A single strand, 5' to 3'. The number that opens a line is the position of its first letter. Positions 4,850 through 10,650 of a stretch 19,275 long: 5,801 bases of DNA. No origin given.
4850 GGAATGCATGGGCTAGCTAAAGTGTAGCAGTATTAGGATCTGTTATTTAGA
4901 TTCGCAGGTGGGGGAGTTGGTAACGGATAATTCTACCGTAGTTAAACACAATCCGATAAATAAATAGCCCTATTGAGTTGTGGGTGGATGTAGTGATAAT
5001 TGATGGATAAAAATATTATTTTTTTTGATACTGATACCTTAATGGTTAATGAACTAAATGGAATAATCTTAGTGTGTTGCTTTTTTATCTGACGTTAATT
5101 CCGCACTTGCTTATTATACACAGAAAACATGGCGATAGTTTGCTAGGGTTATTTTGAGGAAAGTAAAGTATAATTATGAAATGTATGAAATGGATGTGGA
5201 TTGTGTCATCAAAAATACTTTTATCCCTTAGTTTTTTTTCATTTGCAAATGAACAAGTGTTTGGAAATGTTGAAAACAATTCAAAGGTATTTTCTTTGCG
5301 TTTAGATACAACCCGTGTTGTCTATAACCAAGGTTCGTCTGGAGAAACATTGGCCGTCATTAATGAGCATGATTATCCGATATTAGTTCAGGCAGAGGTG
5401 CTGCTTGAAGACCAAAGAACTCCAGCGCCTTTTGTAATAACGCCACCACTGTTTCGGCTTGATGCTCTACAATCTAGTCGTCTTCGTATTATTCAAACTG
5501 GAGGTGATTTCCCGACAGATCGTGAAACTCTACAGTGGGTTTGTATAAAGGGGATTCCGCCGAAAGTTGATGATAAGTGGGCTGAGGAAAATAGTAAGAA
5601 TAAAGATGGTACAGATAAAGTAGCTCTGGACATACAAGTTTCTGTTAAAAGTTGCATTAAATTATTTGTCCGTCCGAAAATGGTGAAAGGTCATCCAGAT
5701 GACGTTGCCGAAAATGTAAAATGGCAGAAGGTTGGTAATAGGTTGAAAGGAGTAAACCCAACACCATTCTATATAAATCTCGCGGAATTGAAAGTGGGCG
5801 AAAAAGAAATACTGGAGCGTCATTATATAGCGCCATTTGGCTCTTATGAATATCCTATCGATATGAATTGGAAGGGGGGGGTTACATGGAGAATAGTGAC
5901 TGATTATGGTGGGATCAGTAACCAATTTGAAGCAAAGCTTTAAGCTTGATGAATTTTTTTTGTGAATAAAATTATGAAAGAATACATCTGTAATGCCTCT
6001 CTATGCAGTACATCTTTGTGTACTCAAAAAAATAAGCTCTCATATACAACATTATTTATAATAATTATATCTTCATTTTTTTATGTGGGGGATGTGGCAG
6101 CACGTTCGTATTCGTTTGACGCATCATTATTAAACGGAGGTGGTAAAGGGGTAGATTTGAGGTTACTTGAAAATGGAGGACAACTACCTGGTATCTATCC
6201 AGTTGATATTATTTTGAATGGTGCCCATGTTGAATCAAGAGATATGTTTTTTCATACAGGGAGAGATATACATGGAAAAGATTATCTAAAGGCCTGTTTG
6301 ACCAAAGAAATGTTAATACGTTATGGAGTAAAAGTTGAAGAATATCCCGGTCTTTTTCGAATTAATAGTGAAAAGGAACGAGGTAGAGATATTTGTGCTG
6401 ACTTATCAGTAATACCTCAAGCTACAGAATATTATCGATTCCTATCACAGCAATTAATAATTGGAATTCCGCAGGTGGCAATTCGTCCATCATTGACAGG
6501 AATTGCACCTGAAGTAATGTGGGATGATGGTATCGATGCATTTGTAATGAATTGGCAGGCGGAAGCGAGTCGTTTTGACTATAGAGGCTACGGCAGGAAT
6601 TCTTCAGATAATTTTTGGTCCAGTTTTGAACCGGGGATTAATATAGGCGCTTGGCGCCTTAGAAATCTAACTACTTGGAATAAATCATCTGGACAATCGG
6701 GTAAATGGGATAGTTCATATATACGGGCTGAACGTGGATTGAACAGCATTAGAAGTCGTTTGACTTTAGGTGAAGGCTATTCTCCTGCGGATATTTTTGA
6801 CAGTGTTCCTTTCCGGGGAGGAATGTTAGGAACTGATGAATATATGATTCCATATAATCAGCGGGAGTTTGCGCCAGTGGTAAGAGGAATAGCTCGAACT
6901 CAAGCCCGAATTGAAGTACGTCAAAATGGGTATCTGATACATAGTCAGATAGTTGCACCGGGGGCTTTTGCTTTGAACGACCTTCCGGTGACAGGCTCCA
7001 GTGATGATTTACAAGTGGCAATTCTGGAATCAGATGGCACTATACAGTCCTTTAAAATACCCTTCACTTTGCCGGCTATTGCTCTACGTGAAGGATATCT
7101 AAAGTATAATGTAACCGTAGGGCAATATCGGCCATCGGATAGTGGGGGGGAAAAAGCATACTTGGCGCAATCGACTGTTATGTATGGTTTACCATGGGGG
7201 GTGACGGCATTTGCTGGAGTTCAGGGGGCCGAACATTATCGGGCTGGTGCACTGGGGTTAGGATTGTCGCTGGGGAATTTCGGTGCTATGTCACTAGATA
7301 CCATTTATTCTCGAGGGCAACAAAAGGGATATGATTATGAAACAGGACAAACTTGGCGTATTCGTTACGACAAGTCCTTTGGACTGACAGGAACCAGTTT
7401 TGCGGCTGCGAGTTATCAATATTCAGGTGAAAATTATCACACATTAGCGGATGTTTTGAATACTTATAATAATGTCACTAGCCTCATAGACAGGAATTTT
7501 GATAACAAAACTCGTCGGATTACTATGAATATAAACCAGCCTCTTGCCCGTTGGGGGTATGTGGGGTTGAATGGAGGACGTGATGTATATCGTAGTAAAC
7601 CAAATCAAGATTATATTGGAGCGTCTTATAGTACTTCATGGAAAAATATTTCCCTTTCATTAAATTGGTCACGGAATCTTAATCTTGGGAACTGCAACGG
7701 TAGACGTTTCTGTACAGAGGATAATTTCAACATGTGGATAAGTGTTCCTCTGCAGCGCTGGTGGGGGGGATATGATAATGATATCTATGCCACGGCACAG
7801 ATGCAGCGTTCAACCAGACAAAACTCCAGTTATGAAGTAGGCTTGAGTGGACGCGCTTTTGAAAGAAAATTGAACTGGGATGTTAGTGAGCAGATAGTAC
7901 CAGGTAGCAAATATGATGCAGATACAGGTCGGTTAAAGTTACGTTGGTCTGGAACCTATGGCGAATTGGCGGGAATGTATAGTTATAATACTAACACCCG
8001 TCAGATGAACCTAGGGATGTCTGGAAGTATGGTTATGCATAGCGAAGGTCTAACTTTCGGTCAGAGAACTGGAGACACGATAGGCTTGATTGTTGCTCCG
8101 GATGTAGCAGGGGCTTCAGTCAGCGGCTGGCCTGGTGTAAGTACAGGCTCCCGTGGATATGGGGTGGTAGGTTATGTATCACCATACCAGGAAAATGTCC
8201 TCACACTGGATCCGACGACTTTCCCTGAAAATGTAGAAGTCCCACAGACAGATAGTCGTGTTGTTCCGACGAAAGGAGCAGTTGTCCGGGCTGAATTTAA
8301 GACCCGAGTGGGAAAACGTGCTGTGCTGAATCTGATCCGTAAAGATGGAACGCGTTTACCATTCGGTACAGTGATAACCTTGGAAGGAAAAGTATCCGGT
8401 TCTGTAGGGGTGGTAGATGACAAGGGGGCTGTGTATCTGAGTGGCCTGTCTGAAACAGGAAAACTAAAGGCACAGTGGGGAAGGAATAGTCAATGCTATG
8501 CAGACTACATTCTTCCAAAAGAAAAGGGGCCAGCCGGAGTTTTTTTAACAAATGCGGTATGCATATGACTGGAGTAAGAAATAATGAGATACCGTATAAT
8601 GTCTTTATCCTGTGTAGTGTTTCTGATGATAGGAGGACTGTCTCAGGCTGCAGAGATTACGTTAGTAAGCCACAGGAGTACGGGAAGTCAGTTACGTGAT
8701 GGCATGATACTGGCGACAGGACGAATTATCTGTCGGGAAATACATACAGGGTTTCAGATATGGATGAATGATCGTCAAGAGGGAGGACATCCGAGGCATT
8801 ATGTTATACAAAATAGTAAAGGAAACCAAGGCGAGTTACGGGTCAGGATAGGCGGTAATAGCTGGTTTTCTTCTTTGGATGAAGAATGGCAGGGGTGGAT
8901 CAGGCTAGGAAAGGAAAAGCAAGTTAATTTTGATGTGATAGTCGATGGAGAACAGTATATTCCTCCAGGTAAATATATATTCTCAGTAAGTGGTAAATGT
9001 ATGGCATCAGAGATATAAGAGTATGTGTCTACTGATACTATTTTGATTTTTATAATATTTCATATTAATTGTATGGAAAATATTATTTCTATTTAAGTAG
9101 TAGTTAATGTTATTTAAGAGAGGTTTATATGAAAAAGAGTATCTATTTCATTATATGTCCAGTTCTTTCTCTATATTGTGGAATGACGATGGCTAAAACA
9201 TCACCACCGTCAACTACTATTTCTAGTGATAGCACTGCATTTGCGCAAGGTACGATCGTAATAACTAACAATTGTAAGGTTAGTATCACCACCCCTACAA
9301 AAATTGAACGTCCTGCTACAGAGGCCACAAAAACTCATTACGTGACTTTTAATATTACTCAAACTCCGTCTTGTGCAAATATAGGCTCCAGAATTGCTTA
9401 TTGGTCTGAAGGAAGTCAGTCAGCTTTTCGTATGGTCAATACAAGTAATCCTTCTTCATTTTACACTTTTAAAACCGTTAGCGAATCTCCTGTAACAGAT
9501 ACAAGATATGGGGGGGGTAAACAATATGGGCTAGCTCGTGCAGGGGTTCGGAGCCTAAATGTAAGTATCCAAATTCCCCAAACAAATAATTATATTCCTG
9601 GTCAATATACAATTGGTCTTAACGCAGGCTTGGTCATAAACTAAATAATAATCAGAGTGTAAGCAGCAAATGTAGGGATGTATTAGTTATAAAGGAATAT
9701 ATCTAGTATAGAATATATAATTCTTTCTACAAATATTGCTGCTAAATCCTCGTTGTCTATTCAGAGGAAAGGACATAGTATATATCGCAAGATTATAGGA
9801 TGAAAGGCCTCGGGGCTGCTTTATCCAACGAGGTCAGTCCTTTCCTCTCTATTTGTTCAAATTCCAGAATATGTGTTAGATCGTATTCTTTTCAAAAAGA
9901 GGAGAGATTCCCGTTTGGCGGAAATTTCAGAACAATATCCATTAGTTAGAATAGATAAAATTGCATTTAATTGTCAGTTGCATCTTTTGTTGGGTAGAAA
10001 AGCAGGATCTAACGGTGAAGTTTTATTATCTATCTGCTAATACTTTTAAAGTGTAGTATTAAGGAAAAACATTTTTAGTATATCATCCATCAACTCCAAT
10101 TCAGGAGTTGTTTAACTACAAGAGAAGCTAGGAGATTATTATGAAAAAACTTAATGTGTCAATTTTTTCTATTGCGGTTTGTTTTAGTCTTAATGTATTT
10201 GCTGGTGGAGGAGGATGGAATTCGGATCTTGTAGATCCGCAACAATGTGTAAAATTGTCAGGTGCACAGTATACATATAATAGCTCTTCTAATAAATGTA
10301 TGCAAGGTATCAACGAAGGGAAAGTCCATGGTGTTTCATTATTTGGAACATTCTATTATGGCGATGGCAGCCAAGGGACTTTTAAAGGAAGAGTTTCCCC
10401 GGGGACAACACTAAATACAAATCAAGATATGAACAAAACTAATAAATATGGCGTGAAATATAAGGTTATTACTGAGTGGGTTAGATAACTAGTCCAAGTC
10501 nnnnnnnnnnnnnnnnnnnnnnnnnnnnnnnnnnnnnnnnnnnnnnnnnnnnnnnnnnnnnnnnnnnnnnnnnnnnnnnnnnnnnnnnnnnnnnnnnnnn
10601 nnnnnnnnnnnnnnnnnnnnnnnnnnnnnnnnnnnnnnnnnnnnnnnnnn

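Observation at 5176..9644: AAF/Afa-Dr-type chaperone-usher operon with an AfaD/AggB-like subunit and an unassigned pilin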

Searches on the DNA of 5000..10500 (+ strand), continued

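Call 54: search_dna_similar(query=window:5828-5927:+, collection=ecoli_genomes, mode=near, max_rows=60)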
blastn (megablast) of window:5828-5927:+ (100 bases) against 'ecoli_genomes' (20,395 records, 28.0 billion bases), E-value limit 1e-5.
Records with a match: 53; places in all: 54; records where one place covers at least 80% of the query: 53.
Genomes with a match: 53 of 5426; with a place that covers at least 80% of the query: 53. Places per genome that has any: lowest 1, median 1, highest 2. On chromosomes: 54 places; on plasmids: 0.
Best place of each record, by identity: >=99% 37; 95-99% 16.
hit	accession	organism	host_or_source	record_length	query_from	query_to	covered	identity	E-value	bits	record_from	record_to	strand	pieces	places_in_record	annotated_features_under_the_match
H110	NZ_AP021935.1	Escherichia coli strain WP2-W18-ESBL-10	-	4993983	1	100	100%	99.0%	1e-42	180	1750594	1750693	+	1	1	fimbria/pilus periplasmic chaperone | fimbria/pilus outer membrane usher protein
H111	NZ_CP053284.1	Escherichia coli strain SCU-104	Homo sapiens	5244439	1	100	100%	99.0%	1e-42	180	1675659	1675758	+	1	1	fimbria/pilus periplasmic chaperone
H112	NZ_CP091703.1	Escherichia coli strain KOr021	river water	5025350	1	100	100%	99.0%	1e-42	180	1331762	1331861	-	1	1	fimbria/pilus periplasmic chaperone | fimbria/pilus outer membrane usher protein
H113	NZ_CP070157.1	Escherichia coli strain FDAARGOS_1276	Homo sapiens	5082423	1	100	100%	99.0%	1e-42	180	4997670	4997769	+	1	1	fimbria/pilus periplasmic chaperone | fimbria/pilus outer membrane usher protein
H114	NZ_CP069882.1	Escherichia coli strain FDAARGOS_1289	Homo sapiens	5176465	1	100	100%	99.0%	1e-42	180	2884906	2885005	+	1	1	fimbria/pilus periplasmic chaperone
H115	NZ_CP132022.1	Escherichia coli strain GON1437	Homo sapiens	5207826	1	100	100%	99.0%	1e-42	180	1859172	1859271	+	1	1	fimbria/pilus periplasmic chaperone | fimbria/pilus outer membrane usher protein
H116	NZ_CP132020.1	Escherichia coli strain JCH8249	Homo sapiens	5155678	1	100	100%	99.0%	1e-42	180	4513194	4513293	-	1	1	fimbria/pilus periplasmic chaperone | fimbria/pilus outer membrane usher protein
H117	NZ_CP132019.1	Escherichia coli strain JCH767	Homo sapiens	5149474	1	100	100%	99.0%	1e-42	180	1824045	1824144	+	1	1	fimbria/pilus periplasmic chaperone | fimbria/pilus outer membrane usher protein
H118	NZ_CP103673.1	Escherichia coli strain 4069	Homo sapiens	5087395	1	100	100%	99.0%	1e-42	180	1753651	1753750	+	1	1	fimbria/pilus periplasmic chaperone | fimbria/pilus outer membrane usher protein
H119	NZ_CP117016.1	Escherichia coli strain MLI121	Homo sapiens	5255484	1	100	100%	99.0%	1e-42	180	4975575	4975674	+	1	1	fimbria/pilus periplasmic chaperone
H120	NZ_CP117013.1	Escherichia coli strain MLI114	Homo sapiens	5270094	1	100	100%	99.0%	1e-42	180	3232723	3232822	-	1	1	fimbria/pilus periplasmic chaperone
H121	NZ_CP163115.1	Escherichia coli strain W46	Homo sapiens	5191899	1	100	100%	99.0%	1e-42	180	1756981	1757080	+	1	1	fimbria/pilus periplasmic chaperone | fimbria/pilus outer membrane usher protein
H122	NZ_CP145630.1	Escherichia coli strain S1-SRL-01-C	Homo sapiens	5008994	1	100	100%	99.0%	1e-42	180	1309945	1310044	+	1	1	fimbria/pilus periplasmic chaperone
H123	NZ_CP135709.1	Escherichia coli strain TUM1857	missing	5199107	1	100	100%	99.0%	1e-42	180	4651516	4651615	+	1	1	fimbria/pilus periplasmic chaperone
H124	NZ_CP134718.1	Escherichia coli strain RIVM_C029670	Homo sapiens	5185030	1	100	100%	99.0%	1e-42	180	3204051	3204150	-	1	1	fimbria/pilus periplasmic chaperone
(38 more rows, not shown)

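Call 88: search_dna_similar(query=window:5176-9644:+, collection=ecoli_genomes, mode=near, max_rows=60)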
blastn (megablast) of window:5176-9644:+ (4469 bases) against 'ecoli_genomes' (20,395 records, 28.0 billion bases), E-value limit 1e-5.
Records with a match: 54; places in all: 55; records where one place covers at least 80% of the query: 53.
Genomes with a match: 54 of 5426; with a place that covers at least 80% of the query: 53. Places per genome that has any: lowest 1, median 1, highest 2. On chromosomes: 55 places; on plasmids: 0.
Best place of each record, by identity: >=99% 22; 95-99% 32.
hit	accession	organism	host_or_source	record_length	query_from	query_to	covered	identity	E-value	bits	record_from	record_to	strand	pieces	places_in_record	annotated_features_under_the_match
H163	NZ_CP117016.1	Escherichia coli strain MLI121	Homo sapiens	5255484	1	4469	100%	99.5%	0e+0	8137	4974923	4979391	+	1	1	fimbria/pilus outer membrane usher protein | fimbria/pilus periplasmic chaperone | hypothetical protein | afaD: AfaD family invasin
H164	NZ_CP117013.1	Escherichia coli strain MLI114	Homo sapiens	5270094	1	4469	100%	99.5%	0e+0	8137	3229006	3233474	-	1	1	fimbria/pilus outer membrane usher protein | fimbria/pilus periplasmic chaperone | hypothetical protein | afaD: AfaD family invasin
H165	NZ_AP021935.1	Escherichia coli strain WP2-W18-ESBL-10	-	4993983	1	4469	100%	99.5%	0e+0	8131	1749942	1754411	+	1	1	fimbria/pilus outer membrane usher protein | fimbria/pilus periplasmic chaperone | hypothetical protein | afaD: AfaD family invasin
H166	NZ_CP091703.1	Escherichia coli strain KOr021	river water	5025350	1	4469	100%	99.5%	0e+0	8131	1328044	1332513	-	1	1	fimbria/pilus outer membrane usher protein | fimbria/pilus periplasmic chaperone | hypothetical protein | afaD: AfaD family invasin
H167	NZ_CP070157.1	Escherichia coli strain FDAARGOS_1276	Homo sapiens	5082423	1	4469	100%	99.5%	0e+0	8131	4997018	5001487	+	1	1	fimbria/pilus outer membrane usher protein | fimbria/pilus periplasmic chaperone | hypothetical protein | afaD: AfaD family invasin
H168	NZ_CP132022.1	Escherichia coli strain GON1437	Homo sapiens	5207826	1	4469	100%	99.5%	0e+0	8131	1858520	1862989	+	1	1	fimbria/pilus outer membrane usher protein | fimbria/pilus periplasmic chaperone | hypothetical protein | afaD: AfaD family invasin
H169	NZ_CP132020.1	Escherichia coli strain JCH8249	Homo sapiens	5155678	1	4469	100%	99.5%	0e+0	8131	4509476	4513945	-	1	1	fimbria/pilus outer membrane usher protein | fimbria/pilus periplasmic chaperone | hypothetical protein | afaD: AfaD family invasin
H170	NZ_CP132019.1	Escherichia coli strain JCH767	Homo sapiens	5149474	1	4469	100%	99.5%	0e+0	8131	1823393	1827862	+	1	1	fimbria/pilus outer membrane usher protein | fimbria/pilus periplasmic chaperone | hypothetical protein | afaD: AfaD family invasin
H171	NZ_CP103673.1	Escherichia coli strain 4069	Homo sapiens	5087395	1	4469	100%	99.5%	0e+0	8131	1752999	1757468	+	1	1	fimbria/pilus outer membrane usher protein | fimbria/pilus periplasmic chaperone | hypothetical protein | afaD: AfaD family invasin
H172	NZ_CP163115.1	Escherichia coli strain W46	Homo sapiens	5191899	1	4469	100%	99.5%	0e+0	8131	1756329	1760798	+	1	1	fimbria/pilus outer membrane usher protein | fimbria/pilus periplasmic chaperone | hypothetical protein | afaD: AfaD family invasin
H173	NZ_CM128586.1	Escherichia coli strain 300444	Homo sapiens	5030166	1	4469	100%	99.5%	0e+0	8131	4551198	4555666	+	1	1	fimbria/pilus outer membrane usher protein | fimbria/pilus periplasmic chaperone | hypothetical protein | afaD: AfaD family invasin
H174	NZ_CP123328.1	Escherichia coli strain AREA_499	Homo sapiens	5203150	1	4469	100%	99.5%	0e+0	8131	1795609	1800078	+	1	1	fimbria/pilus outer membrane usher protein | fimbria/pilus periplasmic chaperone | hypothetical protein | afaD: AfaD family invasin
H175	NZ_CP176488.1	Escherichia coli strain N1131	Homo sapiens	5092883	1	4469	100%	99.5%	0e+0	8131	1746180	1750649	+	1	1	fimbria/pilus outer membrane usher protein | fimbria/pilus periplasmic chaperone | hypothetical protein | afaD: AfaD family invasin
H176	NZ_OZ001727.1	Escherichia coli strain HET6 MIAE 10510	water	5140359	1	4469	100%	99.5%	0e+0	8131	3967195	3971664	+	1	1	fimbria/pilus outer membrane usher protein | fimbria/pilus periplasmic chaperone | hypothetical protein | afaD: AfaD family invasin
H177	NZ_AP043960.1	Escherichia coli strain 21AH004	Felis catus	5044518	1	4469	100%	99.5%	0e+0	8131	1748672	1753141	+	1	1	fimbria/pilus outer membrane usher protein | fimbria/pilus periplasmic chaperone | hypothetical protein | afaD: AfaD family invasin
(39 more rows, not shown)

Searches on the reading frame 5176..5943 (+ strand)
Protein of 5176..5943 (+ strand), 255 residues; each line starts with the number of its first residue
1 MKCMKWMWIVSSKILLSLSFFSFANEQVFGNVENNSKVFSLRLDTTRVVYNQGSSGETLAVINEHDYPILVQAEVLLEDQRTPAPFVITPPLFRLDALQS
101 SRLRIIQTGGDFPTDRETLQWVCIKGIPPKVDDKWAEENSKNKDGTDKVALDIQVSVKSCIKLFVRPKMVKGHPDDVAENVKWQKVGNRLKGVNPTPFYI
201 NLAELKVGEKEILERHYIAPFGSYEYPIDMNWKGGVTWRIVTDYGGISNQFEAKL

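Call 6: search_protein_families(proteins=[window:5176-5943:+], library=ncbifam, max_evalue=0.01)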
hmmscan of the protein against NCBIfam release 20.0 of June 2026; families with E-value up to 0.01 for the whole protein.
window:5176-5943:+ (255 aa): 20 families
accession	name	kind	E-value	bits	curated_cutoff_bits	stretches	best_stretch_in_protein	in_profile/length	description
NF011770.1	PRK15224.1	exception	1.2e-71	241.1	475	1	22-252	23-242/246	pili assembly chaperone SafB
NF011773.0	PRK15233.1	exception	4.4e-40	137.7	352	1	36-245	37-239/250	SEF14/SEF18 fimbria chaperone SefB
NF011827.0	PRK15299.1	equivalog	5.5e-40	137.2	375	1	41-250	24-222/227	fimbrial chaperone protein StiB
NF011823.0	PRK15295.1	equivalog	1.5e-38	132.4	309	1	42-253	23-225/227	fimbrial assembly chaperone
NF011818.0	PRK15290.1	equivalog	4.4e-33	114.7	317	1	42-251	40-239/243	fimbrial chaperone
NF011742.0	PRK15195.1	equivalog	1.3e-31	109.6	327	1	42-253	28-227/230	type 1 fimbria chaperone FimC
NF007398.0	PRK09926.1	equivalog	2.5e-26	92.7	285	1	43-250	29-242/246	fimbrial chaperone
NF011755.1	PRK15208.1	exception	4.4e-26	91.7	360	1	41-246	20-215/225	long polar fimbrial biogenesis chaperone LpfB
NF011735.0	PRK15188.1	equivalog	2.5e-24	85.8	365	1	41-247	29-219/228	fimbrial chaperone protein BcfB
NF011739.0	PRK15192.1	equivalog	1.1e-19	70.6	296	1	43-247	26-222/234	pili/flagellar-assembly chaperone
NF011782.0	PRK15246.1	equivalog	1.8e-18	66.6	277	1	8-247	7-232/252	fimbrial assembly chaperone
NF008483.0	PRK11385.1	equivalog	1.5e-17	63.6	357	1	81-253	75-233/236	fimbrial chaperone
NF011758.0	PRK15211.1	equivalog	4.4e-17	62.1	248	1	41-212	25-183/230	fimbrial chaperone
NF011790.0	PRK15254.1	equivalog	1.4e-16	60.4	370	1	41-208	26-182/247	fimbrial chaperone protein StdC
NF007392.0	PRK09918.1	subfamily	2.2e-13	50.1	183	1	17-229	8-206/236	fimbria/pilus chaperone family protein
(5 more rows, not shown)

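Call 81: profile_search(protein=window:5176-5943:+)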
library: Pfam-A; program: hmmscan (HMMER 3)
A. the first sequence (255 residues): domains with independent E <= 10: 3; with E <= 0.001: 2
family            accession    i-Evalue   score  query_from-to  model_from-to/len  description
PapD_N            PF00345.26    5.1e-31   107.7      41-170         2-125/126  Pili and flagellar-assembly chaperone, PapD N-terminal domain
PapD_C            PF02753.23    1.8e-09    38.2     194-248         3-62/63  Pili assembly chaperone PapD, C-terminal domain
CATSPERG_Ig-like  PF22851.2         2.3     8.6      32-60         65-93/127  CATSPERG Ig-like domain
